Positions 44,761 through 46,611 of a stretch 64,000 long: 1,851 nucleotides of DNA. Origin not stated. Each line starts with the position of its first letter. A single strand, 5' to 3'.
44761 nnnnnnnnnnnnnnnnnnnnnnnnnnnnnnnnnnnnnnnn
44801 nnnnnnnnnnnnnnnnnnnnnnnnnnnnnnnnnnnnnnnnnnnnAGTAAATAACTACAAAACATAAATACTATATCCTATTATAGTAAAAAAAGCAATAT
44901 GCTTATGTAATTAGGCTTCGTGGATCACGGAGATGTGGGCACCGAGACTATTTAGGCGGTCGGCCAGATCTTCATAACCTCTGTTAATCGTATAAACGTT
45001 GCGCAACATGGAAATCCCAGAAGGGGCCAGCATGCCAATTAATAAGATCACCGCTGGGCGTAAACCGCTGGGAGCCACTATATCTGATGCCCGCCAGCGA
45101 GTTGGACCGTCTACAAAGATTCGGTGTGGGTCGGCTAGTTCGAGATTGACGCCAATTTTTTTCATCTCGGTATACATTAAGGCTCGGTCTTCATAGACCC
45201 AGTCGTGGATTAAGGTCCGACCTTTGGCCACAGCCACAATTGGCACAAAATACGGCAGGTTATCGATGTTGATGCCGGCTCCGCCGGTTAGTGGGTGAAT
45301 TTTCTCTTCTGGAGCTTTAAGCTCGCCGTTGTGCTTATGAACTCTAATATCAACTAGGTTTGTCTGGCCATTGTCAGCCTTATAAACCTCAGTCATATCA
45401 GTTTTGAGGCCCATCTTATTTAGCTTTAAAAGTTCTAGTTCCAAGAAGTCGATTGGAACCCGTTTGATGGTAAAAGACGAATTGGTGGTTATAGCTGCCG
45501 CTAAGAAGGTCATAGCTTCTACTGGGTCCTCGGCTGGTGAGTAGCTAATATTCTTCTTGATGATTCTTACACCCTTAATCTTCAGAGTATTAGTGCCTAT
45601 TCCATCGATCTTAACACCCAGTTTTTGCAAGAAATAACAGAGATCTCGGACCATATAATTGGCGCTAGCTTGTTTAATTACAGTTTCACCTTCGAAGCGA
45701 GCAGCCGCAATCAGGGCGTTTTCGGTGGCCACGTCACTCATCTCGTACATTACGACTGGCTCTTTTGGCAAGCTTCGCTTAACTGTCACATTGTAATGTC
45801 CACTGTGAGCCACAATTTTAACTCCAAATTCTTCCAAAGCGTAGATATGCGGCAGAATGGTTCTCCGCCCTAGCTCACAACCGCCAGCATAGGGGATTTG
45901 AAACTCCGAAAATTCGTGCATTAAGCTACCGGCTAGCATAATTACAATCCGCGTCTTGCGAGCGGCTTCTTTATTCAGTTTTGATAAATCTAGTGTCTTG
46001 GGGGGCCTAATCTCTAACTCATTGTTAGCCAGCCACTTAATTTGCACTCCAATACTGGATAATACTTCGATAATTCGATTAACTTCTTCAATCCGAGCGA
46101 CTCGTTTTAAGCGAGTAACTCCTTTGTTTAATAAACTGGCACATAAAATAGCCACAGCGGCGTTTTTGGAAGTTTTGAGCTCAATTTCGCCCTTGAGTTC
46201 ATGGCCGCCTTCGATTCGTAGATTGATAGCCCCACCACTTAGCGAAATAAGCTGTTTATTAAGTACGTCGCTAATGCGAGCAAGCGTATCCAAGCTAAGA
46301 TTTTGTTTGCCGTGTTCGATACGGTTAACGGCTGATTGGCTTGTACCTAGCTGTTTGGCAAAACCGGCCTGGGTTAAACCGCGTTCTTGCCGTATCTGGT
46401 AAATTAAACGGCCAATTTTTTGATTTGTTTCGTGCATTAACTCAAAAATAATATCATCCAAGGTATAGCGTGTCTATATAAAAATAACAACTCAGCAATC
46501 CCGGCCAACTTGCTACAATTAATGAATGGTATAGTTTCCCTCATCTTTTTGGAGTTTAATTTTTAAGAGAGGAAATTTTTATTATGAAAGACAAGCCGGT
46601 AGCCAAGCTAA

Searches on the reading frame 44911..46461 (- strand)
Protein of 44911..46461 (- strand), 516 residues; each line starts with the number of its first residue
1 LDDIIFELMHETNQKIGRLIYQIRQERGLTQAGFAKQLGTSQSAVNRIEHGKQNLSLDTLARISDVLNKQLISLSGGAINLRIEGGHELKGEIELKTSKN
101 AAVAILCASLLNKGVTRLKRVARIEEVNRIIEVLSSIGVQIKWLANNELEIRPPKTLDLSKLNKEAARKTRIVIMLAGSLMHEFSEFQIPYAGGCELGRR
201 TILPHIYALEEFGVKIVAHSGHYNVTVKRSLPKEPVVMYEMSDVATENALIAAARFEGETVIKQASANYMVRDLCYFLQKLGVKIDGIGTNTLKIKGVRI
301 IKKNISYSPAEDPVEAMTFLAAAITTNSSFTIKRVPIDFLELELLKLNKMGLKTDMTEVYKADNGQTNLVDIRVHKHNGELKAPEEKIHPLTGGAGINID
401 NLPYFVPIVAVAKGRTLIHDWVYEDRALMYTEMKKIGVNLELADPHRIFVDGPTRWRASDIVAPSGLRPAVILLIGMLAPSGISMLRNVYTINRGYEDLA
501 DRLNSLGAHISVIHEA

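Call 3: search_protein_families(library=pfam, proteins=[window:44911-46461:-], max_evalue=0.01)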
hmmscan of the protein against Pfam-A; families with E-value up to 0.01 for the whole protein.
window:44911-46461:- (516 aa): 9 families
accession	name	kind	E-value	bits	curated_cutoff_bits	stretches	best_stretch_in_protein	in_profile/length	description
PF00275.25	EPSP_synthase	-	9e-41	140.4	22.8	1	84-503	2-417/417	EPSP synthase (3-phosphoshikimate 1-carboxyvinyltransferase)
PF01381.28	HTH_3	-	1.2e-14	54.5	23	1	20-71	1-52/55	Helix-turn-helix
PF13560.12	HTH_31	-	1.3e-09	38.6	27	1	17-67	3-54/64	Helix-turn-helix domain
PF13443.12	HTH_26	-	1.7e-06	28.6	22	1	22-70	4-53/63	Cro/C1-type HTH DNA-binding domain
PF12844.13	HTH_19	-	3.1e-06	27.4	30.2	1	17-64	1-48/64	Helix-turn-helix domain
PF13744.12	HTH_37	-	4.5e-05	23.6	27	1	15-61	18-65/80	Helix-turn-helix domain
PF08279.18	HTH_11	-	0.00038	20.7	25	0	199-223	29-54/55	HTH domain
PF20432.4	Xre-like-HTH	-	0.0028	18.4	25.8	1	27-67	22-62/63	Antitoxin Xre-like helix-turn-helix domain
PF22495.2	HTH_92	-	0.0087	15.8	27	0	22-52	2-32/45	RsaL-like HTH domain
